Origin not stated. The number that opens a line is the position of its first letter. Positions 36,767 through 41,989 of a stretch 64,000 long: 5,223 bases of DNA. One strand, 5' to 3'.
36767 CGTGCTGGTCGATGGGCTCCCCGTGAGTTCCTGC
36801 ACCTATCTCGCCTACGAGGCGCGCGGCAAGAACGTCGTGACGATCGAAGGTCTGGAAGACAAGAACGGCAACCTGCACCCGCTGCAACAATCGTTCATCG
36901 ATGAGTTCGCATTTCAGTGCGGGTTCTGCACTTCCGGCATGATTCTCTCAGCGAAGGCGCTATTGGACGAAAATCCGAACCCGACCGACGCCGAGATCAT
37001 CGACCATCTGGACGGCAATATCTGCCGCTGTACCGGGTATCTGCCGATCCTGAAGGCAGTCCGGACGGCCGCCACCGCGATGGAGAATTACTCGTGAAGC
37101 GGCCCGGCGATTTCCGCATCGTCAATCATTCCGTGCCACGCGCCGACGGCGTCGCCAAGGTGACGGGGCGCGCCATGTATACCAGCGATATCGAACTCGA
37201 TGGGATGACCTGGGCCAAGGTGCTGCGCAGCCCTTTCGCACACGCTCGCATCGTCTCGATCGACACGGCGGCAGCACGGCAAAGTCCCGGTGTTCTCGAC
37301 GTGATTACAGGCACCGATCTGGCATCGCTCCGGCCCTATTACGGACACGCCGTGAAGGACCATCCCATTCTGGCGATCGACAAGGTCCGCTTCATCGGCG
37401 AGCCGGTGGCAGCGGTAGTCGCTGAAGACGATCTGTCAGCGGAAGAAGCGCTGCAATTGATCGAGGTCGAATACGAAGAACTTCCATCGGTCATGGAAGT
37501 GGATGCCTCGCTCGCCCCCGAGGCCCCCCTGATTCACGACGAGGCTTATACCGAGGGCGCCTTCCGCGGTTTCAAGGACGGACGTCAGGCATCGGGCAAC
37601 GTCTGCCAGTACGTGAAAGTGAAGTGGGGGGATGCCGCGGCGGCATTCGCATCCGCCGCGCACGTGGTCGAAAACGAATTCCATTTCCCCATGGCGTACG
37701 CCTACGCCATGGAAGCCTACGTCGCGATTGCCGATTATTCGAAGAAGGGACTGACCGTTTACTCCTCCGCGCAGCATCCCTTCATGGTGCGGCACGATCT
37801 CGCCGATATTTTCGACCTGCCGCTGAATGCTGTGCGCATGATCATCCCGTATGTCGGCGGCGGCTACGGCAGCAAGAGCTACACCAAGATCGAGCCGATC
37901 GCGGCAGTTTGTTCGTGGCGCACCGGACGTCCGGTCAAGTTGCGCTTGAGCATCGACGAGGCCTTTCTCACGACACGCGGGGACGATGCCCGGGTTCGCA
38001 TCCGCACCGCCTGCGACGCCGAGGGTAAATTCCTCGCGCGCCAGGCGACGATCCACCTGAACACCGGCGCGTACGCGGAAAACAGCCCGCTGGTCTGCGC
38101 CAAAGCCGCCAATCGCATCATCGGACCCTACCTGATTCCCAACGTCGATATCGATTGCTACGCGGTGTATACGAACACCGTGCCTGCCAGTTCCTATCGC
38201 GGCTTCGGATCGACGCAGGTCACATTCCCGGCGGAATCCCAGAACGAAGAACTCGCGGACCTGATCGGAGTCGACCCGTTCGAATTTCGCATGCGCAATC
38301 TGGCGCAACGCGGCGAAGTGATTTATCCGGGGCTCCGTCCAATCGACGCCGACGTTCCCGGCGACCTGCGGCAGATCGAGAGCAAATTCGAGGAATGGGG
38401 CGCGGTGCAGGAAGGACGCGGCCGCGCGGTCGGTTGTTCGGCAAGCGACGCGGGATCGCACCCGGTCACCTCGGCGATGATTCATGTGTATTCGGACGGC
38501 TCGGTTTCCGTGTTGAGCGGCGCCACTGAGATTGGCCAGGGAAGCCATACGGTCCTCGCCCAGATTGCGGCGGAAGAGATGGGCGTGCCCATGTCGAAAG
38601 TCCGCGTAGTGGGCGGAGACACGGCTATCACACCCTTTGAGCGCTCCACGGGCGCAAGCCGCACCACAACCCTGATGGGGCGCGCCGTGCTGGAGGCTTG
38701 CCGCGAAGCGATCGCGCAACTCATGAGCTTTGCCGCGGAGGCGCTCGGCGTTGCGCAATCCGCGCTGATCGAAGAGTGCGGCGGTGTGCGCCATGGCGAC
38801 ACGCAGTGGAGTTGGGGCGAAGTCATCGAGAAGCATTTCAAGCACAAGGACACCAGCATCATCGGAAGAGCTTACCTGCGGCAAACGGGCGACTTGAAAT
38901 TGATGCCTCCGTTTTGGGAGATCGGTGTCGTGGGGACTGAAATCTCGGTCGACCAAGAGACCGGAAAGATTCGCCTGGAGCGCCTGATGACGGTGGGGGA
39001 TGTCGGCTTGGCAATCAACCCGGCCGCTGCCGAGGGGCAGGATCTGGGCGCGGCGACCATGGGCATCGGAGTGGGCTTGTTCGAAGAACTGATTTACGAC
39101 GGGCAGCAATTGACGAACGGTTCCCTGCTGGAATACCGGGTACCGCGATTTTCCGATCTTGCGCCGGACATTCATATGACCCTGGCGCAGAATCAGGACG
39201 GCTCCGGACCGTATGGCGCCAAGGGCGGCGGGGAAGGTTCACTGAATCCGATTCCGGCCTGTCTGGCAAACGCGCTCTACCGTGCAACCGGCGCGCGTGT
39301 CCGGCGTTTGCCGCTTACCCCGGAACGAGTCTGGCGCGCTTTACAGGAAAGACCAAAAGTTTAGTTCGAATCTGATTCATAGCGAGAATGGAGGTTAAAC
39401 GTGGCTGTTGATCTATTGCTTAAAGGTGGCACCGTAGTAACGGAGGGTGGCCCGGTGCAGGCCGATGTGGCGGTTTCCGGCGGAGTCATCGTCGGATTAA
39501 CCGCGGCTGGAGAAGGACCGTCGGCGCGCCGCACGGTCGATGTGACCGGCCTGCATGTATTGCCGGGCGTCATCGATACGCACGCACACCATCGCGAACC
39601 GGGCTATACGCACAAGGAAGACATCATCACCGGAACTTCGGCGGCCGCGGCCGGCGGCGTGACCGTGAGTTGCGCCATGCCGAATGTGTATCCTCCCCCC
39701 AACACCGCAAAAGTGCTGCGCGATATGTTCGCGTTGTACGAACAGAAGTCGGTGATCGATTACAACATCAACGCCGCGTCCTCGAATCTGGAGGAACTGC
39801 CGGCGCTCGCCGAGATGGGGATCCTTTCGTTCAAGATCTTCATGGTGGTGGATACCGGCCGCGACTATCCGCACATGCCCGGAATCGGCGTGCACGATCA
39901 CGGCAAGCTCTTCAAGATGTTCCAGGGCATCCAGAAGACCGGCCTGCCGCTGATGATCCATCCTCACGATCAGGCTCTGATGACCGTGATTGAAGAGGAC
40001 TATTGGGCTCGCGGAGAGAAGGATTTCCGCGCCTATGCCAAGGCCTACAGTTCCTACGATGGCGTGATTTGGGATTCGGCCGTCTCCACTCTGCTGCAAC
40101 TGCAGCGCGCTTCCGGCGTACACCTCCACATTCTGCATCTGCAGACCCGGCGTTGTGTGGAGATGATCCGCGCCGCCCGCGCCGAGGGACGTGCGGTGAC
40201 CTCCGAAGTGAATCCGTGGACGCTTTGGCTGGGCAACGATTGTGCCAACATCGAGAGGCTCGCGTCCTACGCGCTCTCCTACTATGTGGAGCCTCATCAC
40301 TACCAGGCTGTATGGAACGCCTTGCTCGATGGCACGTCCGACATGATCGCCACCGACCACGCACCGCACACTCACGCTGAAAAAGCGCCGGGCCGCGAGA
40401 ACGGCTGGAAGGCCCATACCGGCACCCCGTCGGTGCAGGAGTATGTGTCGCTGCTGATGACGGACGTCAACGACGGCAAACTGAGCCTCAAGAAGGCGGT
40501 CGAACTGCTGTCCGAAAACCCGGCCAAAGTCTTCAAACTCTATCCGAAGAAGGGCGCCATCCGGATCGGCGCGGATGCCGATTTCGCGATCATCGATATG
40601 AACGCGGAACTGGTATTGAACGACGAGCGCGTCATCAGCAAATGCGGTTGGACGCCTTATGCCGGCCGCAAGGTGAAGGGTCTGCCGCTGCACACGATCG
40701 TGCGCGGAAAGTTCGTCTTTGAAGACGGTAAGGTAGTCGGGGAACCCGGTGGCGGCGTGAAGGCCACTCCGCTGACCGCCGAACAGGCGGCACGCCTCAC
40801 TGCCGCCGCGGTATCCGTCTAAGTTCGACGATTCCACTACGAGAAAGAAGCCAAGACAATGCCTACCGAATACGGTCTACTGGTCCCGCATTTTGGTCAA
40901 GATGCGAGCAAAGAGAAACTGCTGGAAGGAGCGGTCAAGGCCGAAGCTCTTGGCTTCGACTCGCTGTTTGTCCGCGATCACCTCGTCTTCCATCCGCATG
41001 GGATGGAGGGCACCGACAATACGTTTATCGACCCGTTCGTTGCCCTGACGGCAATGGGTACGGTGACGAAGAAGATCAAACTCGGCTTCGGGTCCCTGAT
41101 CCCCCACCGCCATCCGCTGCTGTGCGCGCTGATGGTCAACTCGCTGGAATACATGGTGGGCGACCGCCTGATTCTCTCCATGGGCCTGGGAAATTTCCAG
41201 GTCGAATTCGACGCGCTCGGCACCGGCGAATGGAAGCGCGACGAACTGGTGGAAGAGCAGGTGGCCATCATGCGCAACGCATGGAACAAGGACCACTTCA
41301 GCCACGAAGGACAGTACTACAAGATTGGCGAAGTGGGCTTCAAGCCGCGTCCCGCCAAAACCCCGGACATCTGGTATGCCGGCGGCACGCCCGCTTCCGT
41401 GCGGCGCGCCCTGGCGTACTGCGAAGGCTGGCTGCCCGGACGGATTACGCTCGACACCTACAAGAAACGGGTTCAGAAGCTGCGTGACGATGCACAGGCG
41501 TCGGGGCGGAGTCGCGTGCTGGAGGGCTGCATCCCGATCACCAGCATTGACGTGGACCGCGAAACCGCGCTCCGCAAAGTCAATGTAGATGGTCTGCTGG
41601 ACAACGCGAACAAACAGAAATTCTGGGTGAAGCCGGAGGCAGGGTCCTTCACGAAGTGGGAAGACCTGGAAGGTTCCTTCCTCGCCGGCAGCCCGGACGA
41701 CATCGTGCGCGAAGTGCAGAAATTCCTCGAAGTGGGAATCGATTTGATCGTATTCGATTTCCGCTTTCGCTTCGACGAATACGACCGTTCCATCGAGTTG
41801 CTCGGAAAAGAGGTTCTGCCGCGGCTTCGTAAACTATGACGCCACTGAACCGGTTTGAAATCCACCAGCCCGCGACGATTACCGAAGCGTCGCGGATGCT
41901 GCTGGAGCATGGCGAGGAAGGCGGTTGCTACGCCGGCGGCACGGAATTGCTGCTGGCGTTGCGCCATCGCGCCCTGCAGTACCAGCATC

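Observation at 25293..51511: Ten paired copies of a PurR/LacI-type palindrome link F420 genes, two Mo-hydroxylase operons, a TonB receptor and a bicupin into one putative regulon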

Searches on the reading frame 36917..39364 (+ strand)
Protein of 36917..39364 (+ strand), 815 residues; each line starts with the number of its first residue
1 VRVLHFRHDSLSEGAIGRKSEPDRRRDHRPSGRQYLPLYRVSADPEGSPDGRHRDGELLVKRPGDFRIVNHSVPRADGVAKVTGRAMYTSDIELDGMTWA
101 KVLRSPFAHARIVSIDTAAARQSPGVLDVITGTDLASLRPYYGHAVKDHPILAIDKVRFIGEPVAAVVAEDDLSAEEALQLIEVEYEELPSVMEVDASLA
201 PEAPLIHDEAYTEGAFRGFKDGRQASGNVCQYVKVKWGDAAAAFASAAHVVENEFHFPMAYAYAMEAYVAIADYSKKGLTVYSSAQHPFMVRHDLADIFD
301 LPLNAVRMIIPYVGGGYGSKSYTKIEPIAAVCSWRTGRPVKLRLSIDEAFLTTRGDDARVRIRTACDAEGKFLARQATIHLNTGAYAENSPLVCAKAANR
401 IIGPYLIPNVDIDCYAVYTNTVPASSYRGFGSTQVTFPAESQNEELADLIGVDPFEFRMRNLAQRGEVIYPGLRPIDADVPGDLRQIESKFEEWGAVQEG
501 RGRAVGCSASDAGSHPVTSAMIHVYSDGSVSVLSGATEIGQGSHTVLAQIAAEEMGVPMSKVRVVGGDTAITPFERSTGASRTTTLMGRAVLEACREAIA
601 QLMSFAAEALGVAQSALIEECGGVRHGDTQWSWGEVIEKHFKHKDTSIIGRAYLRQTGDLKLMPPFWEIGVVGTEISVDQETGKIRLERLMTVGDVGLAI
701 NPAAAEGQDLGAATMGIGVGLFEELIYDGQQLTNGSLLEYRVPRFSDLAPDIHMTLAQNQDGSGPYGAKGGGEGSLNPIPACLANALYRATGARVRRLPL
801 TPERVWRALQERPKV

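Call 10: search_protein_families(library=pfam, proteins=[window:36917-39364:+])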
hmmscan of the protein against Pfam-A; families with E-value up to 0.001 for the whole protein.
window:36917-39364:+ (815 aa): 3 families
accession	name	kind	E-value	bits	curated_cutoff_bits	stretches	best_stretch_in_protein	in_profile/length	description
PF02738.23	MoCoBD_1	-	8.3e-71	238.4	27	1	226-462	6-244/244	Molybdopterin cofactor-binding domain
PF20256.3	MoCoBD_2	-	1.3e-63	215.6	27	1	498-748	19-282/283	Molybdopterin cofactor-binding domain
PF01315.27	Ald_Xan_dh_C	-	1.3e-32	112.8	31.3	1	83-190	1-110/110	Aldehyde oxidase and xanthine dehydrogenase, a/b hammerhead domain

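Call 31: search_protein_families(library=ncbifam, proteins=[window:37094-39364:+], max_evalue=0.00001)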
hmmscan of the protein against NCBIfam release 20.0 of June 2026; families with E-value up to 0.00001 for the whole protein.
window:37094-39364:+ (756 aa): 13 families
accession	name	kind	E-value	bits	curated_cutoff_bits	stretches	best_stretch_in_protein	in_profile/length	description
TIGR03194.1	4hydrxCoA_A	equivalog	1.2e-155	520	994.55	1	14-750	1-746/746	4-hydroxybenzoyl-CoA reductase subunit alpha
NF043082.1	XdhA_XDHase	equivalog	2.9e-141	472.1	780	1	11-753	2-755/758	xanthine dehydrogenase subunit XdhA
NF007426.0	PRK09970.1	equivalog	1.1e-134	450.2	916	1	8-752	4-757/761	xanthine dehydrogenase molybdenum-binding subunit XdhA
TIGR03196.1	pucD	equivalog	1.2e-119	400.9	783.65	2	9-410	2-384/763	xanthine dehydrogenase subunit D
NF041018.1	glyceraldDH_alpha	equivalog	1.4e-117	394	790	1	10-747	3-741/741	glyceraldehyde dehydrogenase subunit alpha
TIGR03311.1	Se_dep_XDH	equivalog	1.8e-105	353.9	830.45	2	11-545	163-680/848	selenium-dependent xanthine dehydrogenase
NF045668.1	pterin_aldehy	equivalog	6.1e-96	322.4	1100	1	2-751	167-905/905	molybdopterin-dependent aldehyde oxidoreductase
NF040766.1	CODH_aero_grp5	exception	1.6e-95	321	950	2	8-564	3-574/785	aerobic carbon-monoxide dehydrogenase large subunit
TIGR03313.1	Se_sel_red_Mo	hypoth_equivalog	2.4e-94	316.8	1101.9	1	5-751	163-950/951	molybdopterin-dependent oxidoreductase Mo/Fe-S-binding subunit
TIGR02965.1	xanthine_xdhB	equivalog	2.2e-91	307.2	849.5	2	15-405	6-377/758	xanthine dehydrogenase molybdopterin binding subunit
NF041671.1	peri_hyde_PaoC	equivalog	7.5e-84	282.5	1180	1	7-751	15-732/735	aldehyde oxidoreductase molybdenum-binding subunit PaoC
TIGR02416.1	CO_dehy_Mo_lg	equivalog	3.7e-79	266.8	991.15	2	23-410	6-401/770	aerobic carbon-monoxide dehydrogenase large subunit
TIGR02969.1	mam_aldehyde_ox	subfamily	7e-54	182.8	1912.3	2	11-404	577-948/1330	aldehyde oxidase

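Call 65: search_solved_structures(query=window:37094-39361:+, max_evalue=1e-40)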
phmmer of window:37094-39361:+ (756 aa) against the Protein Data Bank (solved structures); distinct sequences matched with E-value up to 1e-40: 40.
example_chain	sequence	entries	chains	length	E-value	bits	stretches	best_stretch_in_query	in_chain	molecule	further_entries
1rm6_A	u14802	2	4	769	4.1e-102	346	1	13-751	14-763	4-hydroxybenzoyl-CoA reductase alpha subunit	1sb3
7dqx_A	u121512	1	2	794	9.3e-77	262.1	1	14-751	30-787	6-hydroxypseudooxynicotine dehydrogenase complex subunit gamma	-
1t3q_B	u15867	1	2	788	2.9e-76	260.5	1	10-405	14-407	quinoline 2-oxidoreductase large subunit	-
2w55_B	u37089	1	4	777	1.4e-68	235.1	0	13-404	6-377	XANTHINE DEHYDROGENASE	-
1jro_B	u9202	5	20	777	1.5e-68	235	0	13-404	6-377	xanthine dehydrogenase, chain B | XANTHINE DEHYDROGENASE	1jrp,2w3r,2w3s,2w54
8uem_A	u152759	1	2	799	5e-68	233.3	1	20-753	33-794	Carbon monoxide dehydrogenase (Large chain), CoxL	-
4zoh_A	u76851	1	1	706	6e-65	223.1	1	13-744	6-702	Putative oxidoreductase molybdopterin-binding subunit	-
1ffu_B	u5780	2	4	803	1e-63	219.1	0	19-411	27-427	CUTL, MOLYBDOPROTEIN OF CARBON MONOXIDE DEHYDROGENASE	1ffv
1dgj_A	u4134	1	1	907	3.8e-61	210.5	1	2-540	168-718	ALDEHYDE OXIDOREDUCTASE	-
1n5w_B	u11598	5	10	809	1.7e-59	205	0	16-414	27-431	Carbon monoxide dehydrogenase large chain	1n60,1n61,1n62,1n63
1zxi_B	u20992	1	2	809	2.3e-59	204.6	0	16-414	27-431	Carbon monoxide dehydrogenase large chain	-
1sij_A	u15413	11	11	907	3.2e-58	200.8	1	2-539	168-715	Aldehyde oxidoreductase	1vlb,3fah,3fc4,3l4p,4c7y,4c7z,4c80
3sr6_C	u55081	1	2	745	3.3e-56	194.2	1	13-546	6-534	Xanthine dehydrogenase/oxidase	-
3etr_C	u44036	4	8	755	3.6e-56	194.1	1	13-546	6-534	Xanthine dehydrogenase/oxidase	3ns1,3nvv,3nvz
3nrz_C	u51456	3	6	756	3.7e-56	194.1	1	13-546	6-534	Xanthine dehydrogenase/oxidase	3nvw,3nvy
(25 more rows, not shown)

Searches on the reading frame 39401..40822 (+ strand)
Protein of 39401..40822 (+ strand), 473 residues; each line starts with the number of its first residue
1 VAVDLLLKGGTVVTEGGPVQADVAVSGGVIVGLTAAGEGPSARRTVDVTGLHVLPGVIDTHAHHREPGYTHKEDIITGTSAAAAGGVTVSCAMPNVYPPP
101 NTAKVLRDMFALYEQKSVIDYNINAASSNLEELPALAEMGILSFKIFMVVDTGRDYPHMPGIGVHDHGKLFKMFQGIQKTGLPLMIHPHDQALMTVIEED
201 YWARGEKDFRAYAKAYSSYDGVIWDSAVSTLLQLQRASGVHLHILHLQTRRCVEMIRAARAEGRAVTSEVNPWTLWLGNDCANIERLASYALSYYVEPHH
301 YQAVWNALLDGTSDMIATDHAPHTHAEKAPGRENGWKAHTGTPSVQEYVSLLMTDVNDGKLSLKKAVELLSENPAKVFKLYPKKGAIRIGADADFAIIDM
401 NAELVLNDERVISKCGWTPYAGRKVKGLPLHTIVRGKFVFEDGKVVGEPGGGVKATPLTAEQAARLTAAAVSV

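Call 10: search_protein_families(library=pfam, proteins=[window:39401-40822:+])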
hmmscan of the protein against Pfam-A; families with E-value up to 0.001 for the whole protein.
window:39401-40822:+ (473 aa): 2 families
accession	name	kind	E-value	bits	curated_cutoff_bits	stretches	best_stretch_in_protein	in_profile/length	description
PF01979.26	Amidohydro_1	-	4.5e-24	85.8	25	1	53-439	2-345/345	Amidohydrolase family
PF07969.17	Amidohydro_3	-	1e-14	55.4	29.7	1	358-440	404-472/472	Amidohydrolase family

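Call 31: search_protein_families(library=ncbifam, proteins=[window:39401-40822:+], max_evalue=0.00001)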
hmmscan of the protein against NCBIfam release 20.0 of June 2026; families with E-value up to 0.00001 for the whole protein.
window:39401-40822:+ (473 aa): 46 families (the best 25 are shown)
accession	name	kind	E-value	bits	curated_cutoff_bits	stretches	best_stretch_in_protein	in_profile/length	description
NF006559.0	PRK09060.1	equivalog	2.4e-89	299.7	482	1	2-451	4-433/444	dihydroorotase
NF004839.0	PRK06189.1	equivalog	6.3e-81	272.3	631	1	1-449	1-440/451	allantoinase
NF002668.0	PRK02382.1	equivalog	5.4e-80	269.2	452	1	12-454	13-425/436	dihydroorotase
TIGR03178.1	allantoinase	equivalog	1.5e-79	267.9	357.85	1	4-451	1-436/441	allantoinase AllB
NF005751.0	PRK07575.1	equivalog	1e-78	264.8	529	1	4-448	4-428/440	dihydroorotase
TIGR02033.1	D-hydantoinase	equivalog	4.1e-77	260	393.25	1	5-452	1-449/454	dihydropyrimidinase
TIGR00857.1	pyrC_multi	subfamily_domain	4.2e-77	259.9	279.05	1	19-442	4-411/412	dihydroorotase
NF006688.0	PRK09236.1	equivalog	2.5e-74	250.7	535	1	5-448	4-434/444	dihydroorotase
NF006837.0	PRK09357.1-2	equivalog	2.7e-71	240.4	575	1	5-444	3-426/428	dihydroorotase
NF009941.0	PRK13404.1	subfamily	1.2e-69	235.2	647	1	2-456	3-460/478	dihydropyrimidinase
NF058539.1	ergo_uti2_ErtD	equivalog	1.1e-63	215.7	650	1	4-452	3-442/449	hydantoin-5-propionate amidohydrolase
NF058538.1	ergo_util_ErtD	equivalog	2e-58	198.3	600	1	4-455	2-444/446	hydantoin-5-propionate amidohydrolase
NF006841.0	PRK09357.2-2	equivalog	6.3e-58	196.4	640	1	15-442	13-419/421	dihydroorotase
NF005960.0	PRK08044.1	equivalog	5.7e-57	193.4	688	1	1-446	1-439/453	allantoinase AllB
NF003271.0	PRK04250.1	equivalog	8.1e-57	192.7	405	1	4-451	3-399/407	dihydroorotase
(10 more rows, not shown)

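Call 45: search_solved_structures(query=window:39401-40819:+, max_evalue=1e-20)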
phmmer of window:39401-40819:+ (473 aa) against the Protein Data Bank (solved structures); distinct sequences matched with E-value up to 1e-20: 76 (the best 60 are shown).
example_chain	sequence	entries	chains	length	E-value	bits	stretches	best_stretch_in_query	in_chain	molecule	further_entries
1gkr_A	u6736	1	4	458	3.2e-61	210.6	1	4-456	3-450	NON-ATP DEPENDENT L-SELECTIVE HYDANTOINASE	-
3hm7_A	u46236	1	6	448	7.5e-58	199.4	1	3-443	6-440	Allantoinase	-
1nfg_A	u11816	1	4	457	6e-53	183.3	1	4-452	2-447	D-hydantoinase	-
4yiw_A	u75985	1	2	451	1.9e-50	175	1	4-441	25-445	Dihydroorotase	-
3mpg_A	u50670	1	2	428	2.4e-50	174.7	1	5-441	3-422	Dihydroorotase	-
5ykd_A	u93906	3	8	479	5.1e-50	173.6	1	4-452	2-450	D-hydantoinase/dihydropyrimidinase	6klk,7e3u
5e5c_A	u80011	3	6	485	5.4e-50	173.5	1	4-452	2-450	D-hydantoinase/dihydropyrimidinase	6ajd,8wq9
3gri_A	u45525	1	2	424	4.9e-48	167.1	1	6-443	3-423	Dihydroorotase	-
3e74_A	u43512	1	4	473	2.2e-46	161.6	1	1-441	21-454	Allantoinase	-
8hfd_A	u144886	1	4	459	3.1e-46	161.1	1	1-441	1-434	Allantoinase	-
1k1d_A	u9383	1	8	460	3.7e-45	157.6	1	6-452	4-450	D-hydantoinase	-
4tqt_A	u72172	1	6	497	4.7e-44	153.9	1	6-452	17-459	D-hydantoinase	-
4kqn_A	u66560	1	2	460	1.1e-43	152.8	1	7-463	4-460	D-hydantoinase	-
6hg1_A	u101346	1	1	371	3.2e-43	151.2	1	227-453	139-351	CAD protein,Dihydroorotase,CAD protein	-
9fs2_A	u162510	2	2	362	3.6e-43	151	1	228-453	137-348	Multifunctional protein CAD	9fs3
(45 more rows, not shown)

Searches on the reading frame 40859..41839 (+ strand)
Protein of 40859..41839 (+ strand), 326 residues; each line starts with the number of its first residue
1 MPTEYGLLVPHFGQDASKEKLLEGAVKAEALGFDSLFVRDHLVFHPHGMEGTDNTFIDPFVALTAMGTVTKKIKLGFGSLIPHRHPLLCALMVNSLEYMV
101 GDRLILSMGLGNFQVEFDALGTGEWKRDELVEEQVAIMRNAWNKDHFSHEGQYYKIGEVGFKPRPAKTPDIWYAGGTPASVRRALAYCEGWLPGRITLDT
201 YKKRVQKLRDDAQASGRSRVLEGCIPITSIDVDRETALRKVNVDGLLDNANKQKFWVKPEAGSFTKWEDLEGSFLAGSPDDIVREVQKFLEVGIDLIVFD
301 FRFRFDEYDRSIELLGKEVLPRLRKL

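Call 10: search_protein_families(library=pfam, proteins=[window:40859-41839:+])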
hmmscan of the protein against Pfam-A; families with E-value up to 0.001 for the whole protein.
window:40859-41839:+ (326 aa): 1 family
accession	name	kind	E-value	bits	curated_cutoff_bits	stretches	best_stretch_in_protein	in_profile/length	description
PF00296.26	Bac_luciferase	-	2.1e-41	142.7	27.9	1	17-295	21-313/314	Luciferase-like monooxygenase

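Call 31: search_protein_families(library=ncbifam, proteins=[window:40859-41839:+], max_evalue=0.00001)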
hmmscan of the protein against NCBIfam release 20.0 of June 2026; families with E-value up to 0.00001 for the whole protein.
window:40859-41839:+ (326 aa): 26 families (the best 25 are shown)
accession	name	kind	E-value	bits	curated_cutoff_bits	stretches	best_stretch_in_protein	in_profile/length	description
TIGR03619.1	F420_Rv2161c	subfamily_domain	1.3e-43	149.4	166.9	1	25-221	4-211/247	TIGR03619 family F420-dependent LLM class oxidoreductase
TIGR03571.1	lucif_BA3436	subfamily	4e-29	101.9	303.9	1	15-214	27-227/304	TIGR03571 family LLM class oxidoreductase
TIGR03560.1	F420_Rv1855c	subfamily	3.9e-25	89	231.4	1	15-218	9-218/227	TIGR03560 family F420-dependent LLM class oxidoreductase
TIGR04021.1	LLM_DMSO2_sfnG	equivalog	2.3e-22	79.8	382.95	1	50-219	55-228/350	dimethylsulfone monooxygenase SfnG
TIGR03854.1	F420_MSMEG_3544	hypoth_equivalog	4e-22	78.9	295.6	1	54-218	38-204/290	TIGR03854 family LLM class F420-dependent oxidoreductase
TIGR03554.1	F420_G6P_DH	equivalog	7.5e-20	71.2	420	1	19-324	16-331/331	glucose-6-phosphate dehydrogenase (coenzyme-F420)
TIGR04465.1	ArgArg_F420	equivalog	1.1e-18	67.4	470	1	17-222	58-262/364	F420-dependent hydroxymycolic acid dehydrogenase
TIGR03557.1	F420_G6P_family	subfamily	6.4e-17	61.7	210.4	1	18-324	12-315/316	TIGR03557 family F420-dependent LLM class oxidoreductase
TIGR03555.1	F420_mer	equivalog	8.4e-17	61.5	348.7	1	28-237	21-219/325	5,10-methylenetetrahydromethanopterin reductase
TIGR03621.1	F420_MSMEG_2516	subfamily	3.8e-15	55.8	213.15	1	16-175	11-157/295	TIGR03621 family F420-dependent LLM class oxidoreductase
NF002619.0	PRK02271.1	equivalog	7.2e-15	55.1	276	1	17-235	12-220/329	5,10-methylenetetrahydromethanopterin reductase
TIGR04027.1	LLM_KPN_01858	hypoth_equivalog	2.5e-13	49.7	412.9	1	22-151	23-147/326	putative FMN-dependent luciferase-like monooxygenase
TIGR03858.1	LLM_2I7G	subfamily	1.6e-11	43.8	462.25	1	19-324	26-337/337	Atu2307/SP_0267 family LLM class monooxygenase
TIGR03856.1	F420_MSMEG_2906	subfamily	2.9e-11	43.4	243.7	1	21-122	17-117/249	LLM class F420-dependent oxidoreductase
TIGR03565.1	alk_sulf_monoox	equivalog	2.9e-11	43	518.2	1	52-218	48-218/346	FMNH2-dependent alkanesulfonate monooxygenase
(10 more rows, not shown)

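Call 67: search_solved_structures(query=window:40859-41836:+, max_evalue=1e-10)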
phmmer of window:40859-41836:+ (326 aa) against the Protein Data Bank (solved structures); distinct sequences matched with E-value up to 1e-10: 11.
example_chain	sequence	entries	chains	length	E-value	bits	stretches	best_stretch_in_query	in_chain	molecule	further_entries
5lxe_A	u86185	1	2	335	1.2e-17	67.5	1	18-325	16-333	F420-dependent glucose-6-phosphate dehydrogenase 1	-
8qpm_A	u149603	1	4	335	5.5e-17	65.4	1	59-221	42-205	5,10-methylenetetrahydromethanopterin reductase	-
8qpl_A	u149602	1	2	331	6.9e-17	65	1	59-221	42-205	5,10-methylenetetrahydromethanopterin reductase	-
8qq8_A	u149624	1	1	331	6.9e-17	65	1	59-221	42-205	5,10-methylenetetrahydromethanopterin reductase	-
3b4y_A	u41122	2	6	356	1.1e-15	61.1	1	18-326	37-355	PROBABLE F420-DEPENDENT GLUCOSE-6-PHOSPHATE DEHYDROGENASE FGD1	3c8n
8t0u_A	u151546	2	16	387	1.5e-15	60.7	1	65-326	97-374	FMNH(2)-dependent dimethylsulfone monooxygenase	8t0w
9fp4_A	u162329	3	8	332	2.5e-15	59.9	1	17-242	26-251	F420-dependent hydroxymycolic acid dehydrogenase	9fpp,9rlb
1ezw_A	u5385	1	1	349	2e-14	57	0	62-239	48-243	COENZYME F420-DEPENDENT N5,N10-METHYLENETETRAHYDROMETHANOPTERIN REDUCTASE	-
2b81_A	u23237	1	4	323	1.4e-12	50.9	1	17-192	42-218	Luciferase-like monooxygenase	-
1rhc_A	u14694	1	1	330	3.6e-12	49.5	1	21-299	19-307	F420-dependent alcohol dehydrogenase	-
7oh2_A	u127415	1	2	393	1.4e-11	47.6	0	59-221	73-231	Alkanesulfonate monooxygenase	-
